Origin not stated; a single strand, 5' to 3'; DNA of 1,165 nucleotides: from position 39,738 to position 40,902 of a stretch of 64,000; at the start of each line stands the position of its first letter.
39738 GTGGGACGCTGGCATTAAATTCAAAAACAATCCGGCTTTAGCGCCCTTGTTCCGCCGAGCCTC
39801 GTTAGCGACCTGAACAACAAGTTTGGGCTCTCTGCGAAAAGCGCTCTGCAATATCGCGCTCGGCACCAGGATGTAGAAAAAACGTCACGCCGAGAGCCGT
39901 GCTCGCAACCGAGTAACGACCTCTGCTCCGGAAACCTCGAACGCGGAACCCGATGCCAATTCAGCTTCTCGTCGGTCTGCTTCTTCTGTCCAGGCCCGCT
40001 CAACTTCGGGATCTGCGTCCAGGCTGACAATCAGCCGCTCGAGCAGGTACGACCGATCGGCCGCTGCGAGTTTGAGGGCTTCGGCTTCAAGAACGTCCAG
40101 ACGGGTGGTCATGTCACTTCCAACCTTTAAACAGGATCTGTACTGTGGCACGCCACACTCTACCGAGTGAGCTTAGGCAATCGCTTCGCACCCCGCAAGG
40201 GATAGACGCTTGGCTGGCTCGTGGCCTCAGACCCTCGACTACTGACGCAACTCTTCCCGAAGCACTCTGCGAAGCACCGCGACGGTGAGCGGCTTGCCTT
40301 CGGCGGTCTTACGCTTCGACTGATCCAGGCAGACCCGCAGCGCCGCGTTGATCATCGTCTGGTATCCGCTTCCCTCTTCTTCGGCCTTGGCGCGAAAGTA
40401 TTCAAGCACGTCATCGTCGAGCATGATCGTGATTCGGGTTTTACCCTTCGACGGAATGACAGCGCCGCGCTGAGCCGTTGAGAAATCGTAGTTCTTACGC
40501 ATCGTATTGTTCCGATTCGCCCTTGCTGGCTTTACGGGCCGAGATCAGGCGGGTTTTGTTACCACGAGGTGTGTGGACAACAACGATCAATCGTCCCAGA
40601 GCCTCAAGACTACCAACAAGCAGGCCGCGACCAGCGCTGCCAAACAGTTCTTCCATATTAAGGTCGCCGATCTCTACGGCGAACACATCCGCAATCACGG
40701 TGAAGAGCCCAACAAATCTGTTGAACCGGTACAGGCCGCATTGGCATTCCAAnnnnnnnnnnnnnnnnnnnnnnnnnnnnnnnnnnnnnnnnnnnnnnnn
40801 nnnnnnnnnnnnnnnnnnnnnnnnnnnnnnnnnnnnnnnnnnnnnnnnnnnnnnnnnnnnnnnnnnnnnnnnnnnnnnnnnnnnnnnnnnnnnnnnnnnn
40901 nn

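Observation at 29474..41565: Tandem island accretion at tRNA-Pro(CGG): three tRNA copies and a duplicated 270-nt flank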

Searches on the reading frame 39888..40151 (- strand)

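Call 14: search_protein_families(library=pfam, proteins=[window:39888-40151:-], max_evalue=0.01)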
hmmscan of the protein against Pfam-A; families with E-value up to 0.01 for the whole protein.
window:39888-40151:- (88 aa): 1 family
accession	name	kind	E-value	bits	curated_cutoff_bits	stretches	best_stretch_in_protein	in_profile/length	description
PF09720.15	Unstab_antitox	-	1.2e-09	38.5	23.3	1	28-78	2-54/54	Putative addiction module component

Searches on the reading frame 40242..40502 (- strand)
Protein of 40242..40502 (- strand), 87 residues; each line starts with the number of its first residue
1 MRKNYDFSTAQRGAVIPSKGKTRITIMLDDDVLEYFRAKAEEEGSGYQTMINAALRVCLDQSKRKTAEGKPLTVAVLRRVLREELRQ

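Call 14: search_protein_families(library=pfam, proteins=[window:40242-40502:-], max_evalue=0.01)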
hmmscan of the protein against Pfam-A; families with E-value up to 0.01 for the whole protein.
window:40242-40502:- (87 aa): 2 families
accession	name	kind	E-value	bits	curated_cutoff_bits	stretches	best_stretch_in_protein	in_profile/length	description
PF14384.12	BrnA_antitoxin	-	4.1e-12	46.8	26.1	1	17-57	29-66/68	BrnA antitoxin of type II toxin-antitoxin system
PF12441.14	CopG_antitoxin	-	0.0031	18.7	28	1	19-56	40-77/79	CopG antitoxin of type II toxin-antitoxin system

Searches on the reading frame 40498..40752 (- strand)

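Call 14: search_protein_families(library=pfam, proteins=[window:40498-40752:-], max_evalue=0.01)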
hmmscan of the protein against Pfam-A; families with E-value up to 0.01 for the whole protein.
window:40498-40752:- (85 aa): 1 family
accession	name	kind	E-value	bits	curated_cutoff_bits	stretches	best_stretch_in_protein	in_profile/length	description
PF04365.19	BrnT_toxin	-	3.5e-09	37.3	34.5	1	19-79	23-77/77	Ribonuclease toxin, BrnT, of type II toxin-antitoxin system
